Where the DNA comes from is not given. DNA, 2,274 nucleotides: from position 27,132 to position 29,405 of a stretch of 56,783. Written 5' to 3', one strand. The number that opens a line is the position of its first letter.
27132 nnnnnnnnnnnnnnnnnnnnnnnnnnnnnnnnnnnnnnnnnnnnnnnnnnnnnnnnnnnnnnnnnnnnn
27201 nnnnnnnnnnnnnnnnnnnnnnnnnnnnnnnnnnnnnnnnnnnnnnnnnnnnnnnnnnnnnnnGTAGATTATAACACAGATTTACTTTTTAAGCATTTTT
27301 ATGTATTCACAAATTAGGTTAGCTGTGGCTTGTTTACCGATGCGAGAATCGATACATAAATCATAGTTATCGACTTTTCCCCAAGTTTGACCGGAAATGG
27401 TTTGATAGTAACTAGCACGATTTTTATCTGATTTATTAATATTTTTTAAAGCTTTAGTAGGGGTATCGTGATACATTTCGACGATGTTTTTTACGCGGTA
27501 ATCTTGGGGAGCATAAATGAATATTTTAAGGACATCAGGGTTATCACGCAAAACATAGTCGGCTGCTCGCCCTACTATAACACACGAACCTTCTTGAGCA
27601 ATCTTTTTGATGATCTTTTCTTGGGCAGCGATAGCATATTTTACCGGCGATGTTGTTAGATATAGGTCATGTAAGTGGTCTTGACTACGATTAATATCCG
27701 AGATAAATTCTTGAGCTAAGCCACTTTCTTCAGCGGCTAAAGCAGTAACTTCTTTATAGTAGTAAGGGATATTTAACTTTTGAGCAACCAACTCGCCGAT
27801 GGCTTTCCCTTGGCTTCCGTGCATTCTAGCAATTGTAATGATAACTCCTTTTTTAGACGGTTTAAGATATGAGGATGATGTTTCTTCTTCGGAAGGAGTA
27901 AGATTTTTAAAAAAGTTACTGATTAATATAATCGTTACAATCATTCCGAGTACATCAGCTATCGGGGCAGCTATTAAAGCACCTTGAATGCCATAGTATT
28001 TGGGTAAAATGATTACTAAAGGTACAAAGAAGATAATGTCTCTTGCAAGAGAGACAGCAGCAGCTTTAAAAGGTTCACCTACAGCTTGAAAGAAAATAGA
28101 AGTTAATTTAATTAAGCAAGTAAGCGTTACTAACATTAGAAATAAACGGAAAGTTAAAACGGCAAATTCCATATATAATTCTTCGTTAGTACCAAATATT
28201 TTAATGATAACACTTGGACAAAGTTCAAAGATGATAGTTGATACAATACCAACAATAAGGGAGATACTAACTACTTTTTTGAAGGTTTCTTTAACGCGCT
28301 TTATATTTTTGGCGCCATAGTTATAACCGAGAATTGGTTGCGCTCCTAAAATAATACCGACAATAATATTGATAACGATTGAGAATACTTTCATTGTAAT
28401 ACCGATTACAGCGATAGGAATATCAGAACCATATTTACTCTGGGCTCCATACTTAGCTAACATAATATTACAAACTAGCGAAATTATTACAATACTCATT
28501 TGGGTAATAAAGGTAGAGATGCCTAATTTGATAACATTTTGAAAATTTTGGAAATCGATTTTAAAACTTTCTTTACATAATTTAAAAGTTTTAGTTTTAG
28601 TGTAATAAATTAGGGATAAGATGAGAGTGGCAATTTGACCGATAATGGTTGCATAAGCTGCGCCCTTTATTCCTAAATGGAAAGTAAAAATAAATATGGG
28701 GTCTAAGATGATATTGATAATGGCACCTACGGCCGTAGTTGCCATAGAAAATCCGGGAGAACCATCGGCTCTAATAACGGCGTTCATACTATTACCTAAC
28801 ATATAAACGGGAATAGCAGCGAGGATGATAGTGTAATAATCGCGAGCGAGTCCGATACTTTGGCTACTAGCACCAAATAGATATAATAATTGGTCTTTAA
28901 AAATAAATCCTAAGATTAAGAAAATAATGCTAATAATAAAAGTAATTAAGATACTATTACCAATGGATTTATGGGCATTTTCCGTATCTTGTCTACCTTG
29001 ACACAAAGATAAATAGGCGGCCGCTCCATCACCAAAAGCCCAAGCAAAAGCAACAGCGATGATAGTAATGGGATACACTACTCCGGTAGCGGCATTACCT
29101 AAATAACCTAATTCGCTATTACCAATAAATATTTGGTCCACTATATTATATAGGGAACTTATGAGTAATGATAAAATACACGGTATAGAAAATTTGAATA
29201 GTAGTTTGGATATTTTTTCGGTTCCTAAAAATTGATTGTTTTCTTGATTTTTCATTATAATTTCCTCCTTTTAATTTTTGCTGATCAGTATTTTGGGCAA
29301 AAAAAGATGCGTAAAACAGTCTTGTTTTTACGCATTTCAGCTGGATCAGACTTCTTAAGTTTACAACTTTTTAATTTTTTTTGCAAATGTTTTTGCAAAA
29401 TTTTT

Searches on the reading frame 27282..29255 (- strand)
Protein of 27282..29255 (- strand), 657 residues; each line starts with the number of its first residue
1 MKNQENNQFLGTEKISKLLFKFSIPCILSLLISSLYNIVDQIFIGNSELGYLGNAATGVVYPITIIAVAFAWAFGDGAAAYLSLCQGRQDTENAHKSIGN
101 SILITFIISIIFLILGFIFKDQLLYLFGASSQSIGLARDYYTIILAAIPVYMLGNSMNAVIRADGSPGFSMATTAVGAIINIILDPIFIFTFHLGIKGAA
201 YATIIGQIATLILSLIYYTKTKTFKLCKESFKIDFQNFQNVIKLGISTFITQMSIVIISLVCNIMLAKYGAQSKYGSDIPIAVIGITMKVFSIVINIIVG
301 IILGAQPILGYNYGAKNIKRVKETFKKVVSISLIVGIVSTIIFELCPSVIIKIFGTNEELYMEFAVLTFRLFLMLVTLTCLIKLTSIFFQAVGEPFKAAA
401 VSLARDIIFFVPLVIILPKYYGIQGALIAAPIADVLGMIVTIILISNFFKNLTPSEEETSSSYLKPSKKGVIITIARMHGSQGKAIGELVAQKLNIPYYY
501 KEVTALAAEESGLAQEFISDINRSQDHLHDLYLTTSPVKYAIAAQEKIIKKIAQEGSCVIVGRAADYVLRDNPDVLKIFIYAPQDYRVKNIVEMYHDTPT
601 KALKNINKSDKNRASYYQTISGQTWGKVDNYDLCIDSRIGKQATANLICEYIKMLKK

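Call 76: search_protein_families(library=pfam, proteins=[window:27282-29255:-], max_evalue=0.00001)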
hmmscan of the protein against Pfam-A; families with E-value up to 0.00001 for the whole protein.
window:27282-29255:- (657 aa): 3 families
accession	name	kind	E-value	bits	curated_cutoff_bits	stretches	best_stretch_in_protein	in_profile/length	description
PF13189.12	Cytidylate_kin2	-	4.4e-44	151.2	28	1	472-637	1-174/176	Cytidylate kinase-like family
PF01554.23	MatE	-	1.2e-36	126.3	24.9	2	25-187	1-161/161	MatE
PF01943.22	Polysacc_synt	-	3.1e-07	30.5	28.2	0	58-271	39-237/274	Polysaccharide biosynthesis protein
